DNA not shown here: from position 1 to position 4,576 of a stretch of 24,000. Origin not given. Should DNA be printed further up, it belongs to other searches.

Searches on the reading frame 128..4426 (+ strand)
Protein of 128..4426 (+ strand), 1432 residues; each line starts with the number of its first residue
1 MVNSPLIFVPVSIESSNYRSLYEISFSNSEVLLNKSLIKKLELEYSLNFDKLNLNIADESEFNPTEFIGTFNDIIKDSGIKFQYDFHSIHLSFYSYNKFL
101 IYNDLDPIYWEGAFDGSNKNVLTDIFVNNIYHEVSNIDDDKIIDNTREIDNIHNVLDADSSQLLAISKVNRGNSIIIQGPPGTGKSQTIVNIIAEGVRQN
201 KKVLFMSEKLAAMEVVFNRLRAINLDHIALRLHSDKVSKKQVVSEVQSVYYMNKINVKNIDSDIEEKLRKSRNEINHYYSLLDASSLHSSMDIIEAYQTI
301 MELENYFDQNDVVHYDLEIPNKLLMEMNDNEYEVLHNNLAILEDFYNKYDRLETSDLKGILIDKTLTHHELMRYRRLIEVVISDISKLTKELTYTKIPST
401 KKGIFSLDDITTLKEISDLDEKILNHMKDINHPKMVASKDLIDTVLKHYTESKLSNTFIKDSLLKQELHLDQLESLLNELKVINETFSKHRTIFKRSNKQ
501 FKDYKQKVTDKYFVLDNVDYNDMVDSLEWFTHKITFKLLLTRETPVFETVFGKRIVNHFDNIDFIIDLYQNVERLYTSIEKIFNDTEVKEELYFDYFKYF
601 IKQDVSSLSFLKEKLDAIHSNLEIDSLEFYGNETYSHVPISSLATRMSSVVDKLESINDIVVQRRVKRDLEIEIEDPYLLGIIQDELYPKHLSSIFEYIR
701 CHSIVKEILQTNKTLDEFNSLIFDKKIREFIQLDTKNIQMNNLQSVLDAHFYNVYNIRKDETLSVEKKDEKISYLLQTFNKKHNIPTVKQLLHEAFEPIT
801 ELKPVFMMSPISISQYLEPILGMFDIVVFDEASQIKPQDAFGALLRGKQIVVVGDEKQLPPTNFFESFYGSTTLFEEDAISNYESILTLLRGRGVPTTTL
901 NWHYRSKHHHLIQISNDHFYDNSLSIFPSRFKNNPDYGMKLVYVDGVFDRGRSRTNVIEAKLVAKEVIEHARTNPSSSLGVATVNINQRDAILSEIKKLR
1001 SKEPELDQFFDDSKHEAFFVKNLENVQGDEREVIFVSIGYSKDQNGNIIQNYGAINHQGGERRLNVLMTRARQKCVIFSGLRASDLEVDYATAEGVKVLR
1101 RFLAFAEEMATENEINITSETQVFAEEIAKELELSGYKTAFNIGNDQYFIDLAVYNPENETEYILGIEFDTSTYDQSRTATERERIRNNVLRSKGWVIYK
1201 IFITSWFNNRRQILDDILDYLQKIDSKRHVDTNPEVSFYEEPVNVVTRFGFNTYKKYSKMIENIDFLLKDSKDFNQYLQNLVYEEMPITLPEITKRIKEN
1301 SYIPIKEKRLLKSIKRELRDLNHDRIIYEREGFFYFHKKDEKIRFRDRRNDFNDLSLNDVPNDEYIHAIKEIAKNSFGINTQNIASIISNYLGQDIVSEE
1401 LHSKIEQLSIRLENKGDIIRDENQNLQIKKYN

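Call 6: search_protein_families(library=pfam, proteins=[window:128-4426:+])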
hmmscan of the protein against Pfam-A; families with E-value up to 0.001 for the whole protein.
window:128-4426:+ (1432 aa): 9 families
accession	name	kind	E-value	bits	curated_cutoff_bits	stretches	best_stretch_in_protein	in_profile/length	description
PF18741.7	MTES_1575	-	1e-21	77.2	38.2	1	1124-1219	1-94/96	REase_MTES_1575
PF13086.12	AAA_11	-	1.9e-16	61.1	27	2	159-282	3-137/257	AAA domain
PF13087.12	AAA_12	-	3.1e-14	53.4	27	1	889-1078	8-191/195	AAA domain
PF13245.12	AAA_19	-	2.3e-08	34.7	25.1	0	164-215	3-56/134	AAA domain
PF09848.15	SLFN-g3_helicase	-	8.8e-06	25.7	24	0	175-224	4-55/354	Schlafen group 3, DNA/RNA helicase domain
PF13604.12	AAA_30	-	3.9e-05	23.9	27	0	161-219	5-65/191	AAA domain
PF00270.35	DEAD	-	7.4e-05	23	26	0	161-246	3-92/167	DEAD/DEAH box helicase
PF01695.23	IstB_IS21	-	9.1e-05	22.5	24.1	1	161-208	81-128/238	IstB-like ATP binding protein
PF13195.11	DUF4011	-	0.00046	20.6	22.2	1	2-41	119-158/158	Protein of unknown function (DUF4011)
